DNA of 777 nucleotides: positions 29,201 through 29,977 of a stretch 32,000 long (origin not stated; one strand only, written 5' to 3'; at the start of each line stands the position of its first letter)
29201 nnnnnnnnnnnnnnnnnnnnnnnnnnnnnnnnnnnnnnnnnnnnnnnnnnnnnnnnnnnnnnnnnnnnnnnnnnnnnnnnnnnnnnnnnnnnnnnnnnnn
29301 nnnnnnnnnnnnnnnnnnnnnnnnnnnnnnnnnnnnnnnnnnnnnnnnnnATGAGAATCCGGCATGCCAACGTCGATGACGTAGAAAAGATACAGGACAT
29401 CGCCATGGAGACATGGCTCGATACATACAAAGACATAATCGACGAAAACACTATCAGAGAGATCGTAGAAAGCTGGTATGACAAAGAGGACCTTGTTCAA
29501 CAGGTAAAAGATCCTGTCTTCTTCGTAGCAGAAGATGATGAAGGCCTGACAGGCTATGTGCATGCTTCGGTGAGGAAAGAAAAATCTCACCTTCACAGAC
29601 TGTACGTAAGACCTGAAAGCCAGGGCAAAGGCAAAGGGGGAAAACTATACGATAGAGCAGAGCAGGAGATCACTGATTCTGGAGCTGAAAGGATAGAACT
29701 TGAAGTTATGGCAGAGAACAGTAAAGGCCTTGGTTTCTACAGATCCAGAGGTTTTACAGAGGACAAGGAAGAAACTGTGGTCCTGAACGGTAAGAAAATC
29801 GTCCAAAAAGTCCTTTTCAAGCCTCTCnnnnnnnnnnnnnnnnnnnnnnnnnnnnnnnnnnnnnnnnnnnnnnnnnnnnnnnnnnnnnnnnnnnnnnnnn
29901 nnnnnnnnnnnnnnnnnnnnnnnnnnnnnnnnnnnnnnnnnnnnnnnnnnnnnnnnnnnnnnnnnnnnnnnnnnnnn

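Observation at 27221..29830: Translationally coupled GNAT-GNAT-S66(MccF-like)-GNAT cassette: possible detoxification module for aminoacyl-nucleotide antibiotics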

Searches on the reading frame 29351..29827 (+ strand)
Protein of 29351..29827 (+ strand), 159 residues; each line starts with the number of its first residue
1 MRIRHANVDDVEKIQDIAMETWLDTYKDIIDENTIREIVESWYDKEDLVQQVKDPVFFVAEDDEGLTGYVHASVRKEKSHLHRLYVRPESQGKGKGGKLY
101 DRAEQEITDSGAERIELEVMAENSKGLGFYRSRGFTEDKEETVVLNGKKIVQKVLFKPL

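Call 3: search_protein_families(library=pfam, proteins=[window:29351-29827:+], max_evalue=0.01)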
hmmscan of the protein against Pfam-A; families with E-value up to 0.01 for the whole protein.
window:29351-29827:+ (159 aa): 5 families
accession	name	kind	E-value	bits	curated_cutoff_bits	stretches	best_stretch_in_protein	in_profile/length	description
PF00583.31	Acetyltransf_1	-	1.3e-16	61.3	20.7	1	41-135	20-116/116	Acetyltransferase (GNAT) family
PF13673.13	Acetyltransf_10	-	3.2e-16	59.9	23.6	1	37-143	12-115/128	Acetyltransferase (GNAT) domain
PF13508.13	Acetyltransf_7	-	2.9e-14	53.6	27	1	56-137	4-84/84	Acetyltransferase (GNAT) domain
PF13420.13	Acetyltransf_4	-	1.7e-05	25.4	24.3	1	3-136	1-135/155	Acetyltransferase (GNAT) domain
PF08445.16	FR47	-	4.2e-05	23.9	22.1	1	73-141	16-83/86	FR47-like protein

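Call 4: search_protein_families(library=ncbifam, proteins=[window:29351-29827:+], max_evalue=0.01)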
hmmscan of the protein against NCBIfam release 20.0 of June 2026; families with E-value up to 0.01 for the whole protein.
window:29351-29827:+ (159 aa): 19 families
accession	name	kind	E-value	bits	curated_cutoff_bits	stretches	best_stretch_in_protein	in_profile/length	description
NF041158.1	Spm_actase_Thplmales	equivalog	6.8e-14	52.2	225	1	2-105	3-112/115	spermidine N(1)-acetyltransferase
NF053587.1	SpmdActasePaiA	equivalog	7.9e-14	51.8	250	1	2-151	4-163/172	spermidine/spermine N(1)-acetyltransferase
TIGR01575.1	rimI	equivalog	1.2e-13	51.3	86.4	1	45-139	21-116/132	ribosomal protein S18-alanine N-acetyltransferase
NF002959.0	PRK03624.1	equivalog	1.1e-11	44.7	124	1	51-151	45-142/147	GNAT family acetyltransferase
NF040503.1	resist_ArsN1a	equivalog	4.8e-08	32.9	170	1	3-137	1-135/159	arsinothricin resistance N-acetyltransferase ArsN1 family A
NF040504.1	resist_ArsN1b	equivalog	1e-05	25.4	210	1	3-136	1-134/159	arsinothricin resistance N-acetyltransferase ArsN1 family B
NF007853.0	PRK10562.1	equivalog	1.4e-05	25.4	125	1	3-137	2-122/146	N-acetyltransferase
NF007807.0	PRK10514.1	equivalog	1.4e-05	25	134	1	2-138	4-125/147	acetyltransferase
NF040501.1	resist_ArsN2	equivalog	2.2e-05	24.1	125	1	53-141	22-107/133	arsenic resistance N-acetyltransferase ArsN2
NF043067.1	AAC_6p_group_E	equivalog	4.2e-05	23.5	140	1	20-139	7-131/140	aminoglycoside 6'-N-acetyltransferase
NF005840.0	PRK07757.1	equivalog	0.00023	21.1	154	1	3-115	5-103/153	N-acetyltransferase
TIGR03448.1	mycothiol_MshD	equivalog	0.00026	20.4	163.1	1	40-141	193-291/294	mycothiol synthase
NF007025.1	PRK09491.1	equivalog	0.00032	20.7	173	1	61-137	45-121/145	ribosomal protein S18-alanine N-acetyltransferase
NF041716.1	HxA_phane_GNAT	equivalog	0.00082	19.3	250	1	79-141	83-146/152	cyclophane-containing RiPP N-acetyltransferase HaaN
TIGR03585.1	PseH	equivalog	0.0016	18.6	93.1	1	58-139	54-137/156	UDP-4-amino-4,6-dideoxy-N-acetyl-beta-L-altrosamine N-acetyltransferase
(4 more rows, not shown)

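Call 11: search_solved_structures(query=window:29351-29827:+, max_evalue=0.001)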
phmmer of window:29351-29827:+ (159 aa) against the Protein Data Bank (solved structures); distinct sequences matched with E-value up to 0.001: 31.
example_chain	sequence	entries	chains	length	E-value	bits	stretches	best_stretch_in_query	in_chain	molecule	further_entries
3k9u_A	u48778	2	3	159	4e-14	56.2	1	2-139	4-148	PaiA Acetyltransferase | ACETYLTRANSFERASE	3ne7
3f0a_A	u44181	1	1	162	4.3e-14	56.1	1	2-139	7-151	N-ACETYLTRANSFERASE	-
3fix_A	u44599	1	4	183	6.5e-14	55.5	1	2-139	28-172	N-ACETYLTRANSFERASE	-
3fnc_A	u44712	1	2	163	3.4e-10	43.4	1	2-143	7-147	Putative acetyltransferase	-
1wk4_A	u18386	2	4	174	1.9e-09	41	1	1-150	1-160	ttk003001606 | probable acetyltransferase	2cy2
1tiq_A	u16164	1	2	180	2.5e-09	40.6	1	3-145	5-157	Protease synthase and sporulation negative regulatory protein PAI 1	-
3zj0_A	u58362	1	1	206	7.6e-09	39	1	84-150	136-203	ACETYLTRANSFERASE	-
8osp_A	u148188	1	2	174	1.4e-08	38.2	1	2-138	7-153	N-acetyltransferase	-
2ae6_A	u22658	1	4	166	3.7e-07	33.6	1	50-139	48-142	acetyltransferase, GNAT family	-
4qus_A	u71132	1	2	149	1.3e-06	31.8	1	37-152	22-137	Acetyltransferase YpeA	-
2pdo_A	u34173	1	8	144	1.5e-06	31.6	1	37-151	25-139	Acetyltransferase ypeA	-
4qvt_A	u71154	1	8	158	1.6e-06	31.5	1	37-152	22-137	Acetyltransferase YpeA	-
3dr6_A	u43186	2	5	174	0.00024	24.5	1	3-138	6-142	yncA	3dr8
2bei_A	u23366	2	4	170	0.00028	24.2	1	66-136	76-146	Diamine acetyltransferase 2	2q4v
8iym_A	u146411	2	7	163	0.00035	23.9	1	58-146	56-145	N-acetyltransferase domain-containing protein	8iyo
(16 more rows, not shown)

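Call 78: search_protein_families(library=padloc, proteins=[window:29351-29827:+], max_evalue=0.01)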
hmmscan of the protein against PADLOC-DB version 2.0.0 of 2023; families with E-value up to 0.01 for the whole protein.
window:29351-29827:+ (159 aa): 0 families
